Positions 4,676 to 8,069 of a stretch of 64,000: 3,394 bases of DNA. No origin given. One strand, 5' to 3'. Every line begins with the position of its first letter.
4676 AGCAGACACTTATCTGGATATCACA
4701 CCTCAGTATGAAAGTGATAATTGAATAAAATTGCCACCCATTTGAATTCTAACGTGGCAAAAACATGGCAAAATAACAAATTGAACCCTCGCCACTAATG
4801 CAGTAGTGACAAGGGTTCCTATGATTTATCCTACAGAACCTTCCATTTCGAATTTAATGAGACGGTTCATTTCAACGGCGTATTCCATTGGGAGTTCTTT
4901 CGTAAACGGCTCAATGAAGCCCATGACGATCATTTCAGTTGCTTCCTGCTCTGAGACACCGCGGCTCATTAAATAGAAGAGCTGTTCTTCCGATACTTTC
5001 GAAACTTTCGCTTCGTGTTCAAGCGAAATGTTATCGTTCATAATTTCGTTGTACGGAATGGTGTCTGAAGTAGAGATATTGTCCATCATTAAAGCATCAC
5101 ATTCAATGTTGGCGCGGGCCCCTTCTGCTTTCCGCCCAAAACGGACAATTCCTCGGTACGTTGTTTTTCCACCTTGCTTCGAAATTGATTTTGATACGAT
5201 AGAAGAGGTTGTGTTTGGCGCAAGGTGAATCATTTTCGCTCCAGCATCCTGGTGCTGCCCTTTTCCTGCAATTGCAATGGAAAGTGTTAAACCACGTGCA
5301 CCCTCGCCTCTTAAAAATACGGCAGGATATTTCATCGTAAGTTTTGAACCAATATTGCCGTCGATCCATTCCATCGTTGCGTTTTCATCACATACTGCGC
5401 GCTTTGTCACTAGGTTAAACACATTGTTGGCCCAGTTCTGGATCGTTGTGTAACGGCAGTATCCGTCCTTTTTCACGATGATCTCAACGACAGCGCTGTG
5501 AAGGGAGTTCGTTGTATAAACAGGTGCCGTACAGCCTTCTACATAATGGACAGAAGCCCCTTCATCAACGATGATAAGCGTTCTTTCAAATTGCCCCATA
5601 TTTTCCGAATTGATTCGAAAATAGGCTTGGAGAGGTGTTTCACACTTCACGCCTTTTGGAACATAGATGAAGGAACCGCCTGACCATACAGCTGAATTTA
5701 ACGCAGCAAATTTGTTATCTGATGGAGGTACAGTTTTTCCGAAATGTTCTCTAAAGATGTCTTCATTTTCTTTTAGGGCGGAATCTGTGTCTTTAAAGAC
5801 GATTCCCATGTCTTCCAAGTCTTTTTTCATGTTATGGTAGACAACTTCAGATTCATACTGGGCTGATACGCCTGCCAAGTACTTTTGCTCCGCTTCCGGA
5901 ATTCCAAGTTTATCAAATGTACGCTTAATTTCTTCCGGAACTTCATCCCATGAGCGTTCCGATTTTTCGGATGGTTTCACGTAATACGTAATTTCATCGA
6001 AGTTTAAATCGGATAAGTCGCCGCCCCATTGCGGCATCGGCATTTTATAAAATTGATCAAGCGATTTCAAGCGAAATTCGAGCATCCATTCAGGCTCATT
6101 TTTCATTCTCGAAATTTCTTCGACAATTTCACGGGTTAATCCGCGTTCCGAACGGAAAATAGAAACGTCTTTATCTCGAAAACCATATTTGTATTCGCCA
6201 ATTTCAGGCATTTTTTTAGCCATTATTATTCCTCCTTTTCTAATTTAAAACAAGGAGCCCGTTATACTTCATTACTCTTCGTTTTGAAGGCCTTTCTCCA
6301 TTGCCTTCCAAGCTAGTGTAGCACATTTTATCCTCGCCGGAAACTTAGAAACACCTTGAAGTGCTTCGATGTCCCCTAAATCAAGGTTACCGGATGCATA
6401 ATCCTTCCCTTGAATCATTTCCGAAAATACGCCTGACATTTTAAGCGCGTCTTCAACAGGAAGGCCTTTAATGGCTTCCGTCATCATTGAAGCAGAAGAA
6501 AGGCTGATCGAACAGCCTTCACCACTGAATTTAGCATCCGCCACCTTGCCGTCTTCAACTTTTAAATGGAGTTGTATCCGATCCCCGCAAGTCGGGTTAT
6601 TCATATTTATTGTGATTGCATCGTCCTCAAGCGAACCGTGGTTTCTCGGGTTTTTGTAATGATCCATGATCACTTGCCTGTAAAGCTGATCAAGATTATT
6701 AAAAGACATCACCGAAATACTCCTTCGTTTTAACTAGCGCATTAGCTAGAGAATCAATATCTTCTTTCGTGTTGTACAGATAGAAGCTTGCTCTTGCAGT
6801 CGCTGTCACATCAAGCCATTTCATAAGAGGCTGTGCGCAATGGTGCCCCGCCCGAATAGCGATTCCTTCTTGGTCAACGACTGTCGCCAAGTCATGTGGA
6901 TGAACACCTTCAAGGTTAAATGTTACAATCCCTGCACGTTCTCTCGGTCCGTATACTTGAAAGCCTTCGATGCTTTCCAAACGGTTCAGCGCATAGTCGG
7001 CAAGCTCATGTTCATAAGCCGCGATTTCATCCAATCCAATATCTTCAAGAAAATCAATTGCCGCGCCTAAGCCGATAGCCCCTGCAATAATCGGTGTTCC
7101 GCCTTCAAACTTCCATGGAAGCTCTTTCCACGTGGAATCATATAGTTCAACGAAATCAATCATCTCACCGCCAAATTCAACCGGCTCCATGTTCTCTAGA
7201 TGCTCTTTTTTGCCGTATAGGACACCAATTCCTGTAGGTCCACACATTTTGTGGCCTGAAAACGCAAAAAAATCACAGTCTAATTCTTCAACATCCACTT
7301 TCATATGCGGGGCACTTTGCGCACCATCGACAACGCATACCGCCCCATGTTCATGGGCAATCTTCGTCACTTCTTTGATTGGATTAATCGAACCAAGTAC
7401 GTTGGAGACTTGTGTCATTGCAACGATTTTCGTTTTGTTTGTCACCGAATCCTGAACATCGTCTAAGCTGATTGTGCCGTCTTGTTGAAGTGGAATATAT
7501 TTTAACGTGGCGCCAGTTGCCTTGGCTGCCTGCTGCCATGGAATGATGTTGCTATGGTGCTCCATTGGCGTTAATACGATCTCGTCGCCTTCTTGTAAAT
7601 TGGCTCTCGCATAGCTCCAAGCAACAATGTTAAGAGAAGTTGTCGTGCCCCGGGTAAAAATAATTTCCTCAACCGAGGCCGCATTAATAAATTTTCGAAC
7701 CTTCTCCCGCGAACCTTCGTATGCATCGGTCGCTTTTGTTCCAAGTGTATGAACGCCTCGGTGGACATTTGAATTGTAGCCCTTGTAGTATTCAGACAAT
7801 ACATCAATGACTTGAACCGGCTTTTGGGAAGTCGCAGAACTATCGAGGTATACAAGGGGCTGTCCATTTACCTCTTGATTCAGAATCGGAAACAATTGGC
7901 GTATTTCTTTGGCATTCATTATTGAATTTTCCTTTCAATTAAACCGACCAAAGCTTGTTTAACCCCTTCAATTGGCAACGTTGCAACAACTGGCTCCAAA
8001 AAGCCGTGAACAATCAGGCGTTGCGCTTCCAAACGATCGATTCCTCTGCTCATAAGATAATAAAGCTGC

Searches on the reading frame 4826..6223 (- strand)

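Call 81: search_protein_families(library=pfam, proteins=[window:4826-6223:-], max_evalue=1e-8)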
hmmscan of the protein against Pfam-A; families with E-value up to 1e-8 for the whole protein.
window:4826-6223:- (465 aa): 1 family
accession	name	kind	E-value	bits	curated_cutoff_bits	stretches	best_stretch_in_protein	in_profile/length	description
PF01458.23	SUFBD_core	-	3.8e-86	288.8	27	1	202-436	1-232/232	SUF system FeS cluster assembly, SufBD core domain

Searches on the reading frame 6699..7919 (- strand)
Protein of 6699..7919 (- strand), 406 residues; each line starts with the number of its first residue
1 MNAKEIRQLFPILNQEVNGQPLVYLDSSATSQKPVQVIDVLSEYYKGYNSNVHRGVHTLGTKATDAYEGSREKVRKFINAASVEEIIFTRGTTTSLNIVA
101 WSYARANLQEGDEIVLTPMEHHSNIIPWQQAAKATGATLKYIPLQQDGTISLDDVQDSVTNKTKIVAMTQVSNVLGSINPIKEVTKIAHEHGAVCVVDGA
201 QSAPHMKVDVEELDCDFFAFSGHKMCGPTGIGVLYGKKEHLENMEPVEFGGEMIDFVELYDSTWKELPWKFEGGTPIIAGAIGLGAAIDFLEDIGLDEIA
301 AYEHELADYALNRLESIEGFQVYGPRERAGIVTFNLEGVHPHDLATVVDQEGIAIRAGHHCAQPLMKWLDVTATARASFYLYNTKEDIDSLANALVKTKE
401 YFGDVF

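Call 81: search_protein_families(library=pfam, proteins=[window:6699-7919:-], max_evalue=1e-8)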
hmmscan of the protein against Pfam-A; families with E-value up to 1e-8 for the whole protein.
window:6699-7919:- (406 aa): 3 families
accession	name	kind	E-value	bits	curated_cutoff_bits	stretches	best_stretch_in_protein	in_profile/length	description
PF00266.25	Aminotran_5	-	5.6e-164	545.9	21.5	1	23-391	1-371/371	Aminotransferase class-V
PF00155.27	Aminotran_1_2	-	1.8e-10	41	19.7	1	68-360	45-335/361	Aminotransferase class I and II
PF01212.27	Beta_elim_lyase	-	1.4e-09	38.1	27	1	84-242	48-217/288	Beta-eliminating lyase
